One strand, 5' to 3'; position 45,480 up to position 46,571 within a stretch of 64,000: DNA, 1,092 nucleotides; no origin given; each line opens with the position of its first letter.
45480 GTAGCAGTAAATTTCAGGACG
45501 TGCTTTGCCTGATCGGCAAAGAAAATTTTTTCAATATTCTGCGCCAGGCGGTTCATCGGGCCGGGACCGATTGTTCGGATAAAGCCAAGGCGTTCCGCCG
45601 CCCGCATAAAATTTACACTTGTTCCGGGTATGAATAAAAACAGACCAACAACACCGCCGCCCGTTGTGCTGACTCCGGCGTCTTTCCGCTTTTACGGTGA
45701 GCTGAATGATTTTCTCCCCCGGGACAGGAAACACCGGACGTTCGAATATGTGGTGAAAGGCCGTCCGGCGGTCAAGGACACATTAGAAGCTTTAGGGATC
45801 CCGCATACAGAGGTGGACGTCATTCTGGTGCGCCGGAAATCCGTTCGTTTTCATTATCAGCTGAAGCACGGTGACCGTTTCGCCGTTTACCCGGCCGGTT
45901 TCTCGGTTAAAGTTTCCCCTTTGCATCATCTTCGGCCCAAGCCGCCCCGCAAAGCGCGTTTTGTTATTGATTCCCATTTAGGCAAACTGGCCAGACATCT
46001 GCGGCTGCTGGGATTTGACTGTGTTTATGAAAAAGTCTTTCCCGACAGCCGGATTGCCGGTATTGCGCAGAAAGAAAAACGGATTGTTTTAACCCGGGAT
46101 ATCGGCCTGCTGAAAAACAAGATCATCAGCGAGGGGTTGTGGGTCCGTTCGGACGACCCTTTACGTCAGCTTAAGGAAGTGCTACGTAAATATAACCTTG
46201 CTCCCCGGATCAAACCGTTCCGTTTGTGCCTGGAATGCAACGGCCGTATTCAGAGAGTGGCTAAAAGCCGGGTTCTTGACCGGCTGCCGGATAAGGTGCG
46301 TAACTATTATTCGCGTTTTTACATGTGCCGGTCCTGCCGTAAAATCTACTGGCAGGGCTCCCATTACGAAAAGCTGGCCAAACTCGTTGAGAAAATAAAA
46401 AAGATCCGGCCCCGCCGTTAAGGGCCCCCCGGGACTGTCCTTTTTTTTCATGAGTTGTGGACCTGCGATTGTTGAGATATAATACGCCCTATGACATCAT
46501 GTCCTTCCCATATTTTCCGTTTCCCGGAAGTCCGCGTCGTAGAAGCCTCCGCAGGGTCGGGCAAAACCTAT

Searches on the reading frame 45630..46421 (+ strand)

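Call 4: search_protein_families(library=pfam, proteins=[window:45630-46421:+], max_evalue=1)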
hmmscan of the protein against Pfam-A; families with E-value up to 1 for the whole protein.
window:45630-46421:+ (263 aa): 5 families
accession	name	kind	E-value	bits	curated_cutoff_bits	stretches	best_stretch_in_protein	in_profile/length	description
PF01927.22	Mut7-C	-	1.7e-47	161.6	23.3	1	110-252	2-145/146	Mut7-C RNAse domain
PF14451.12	Ub-Mut7C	-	1.9e-25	89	23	1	17-89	4-76/81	Mut7-C ubiquitin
PF20803.2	PaaX_M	-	0.026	15.1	24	1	147-198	19-70/83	PaaX protein central Cas2-like domain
PF18480.7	DUF5615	-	0.044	14.1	23.8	1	111-159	3-57/110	Domain of unknown function (DUF5615)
PF09963.14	DUF2197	-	0.31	11.8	22.2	0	222-237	23-38/56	Uncharacterized protein conserved in bacteria (DUF2197)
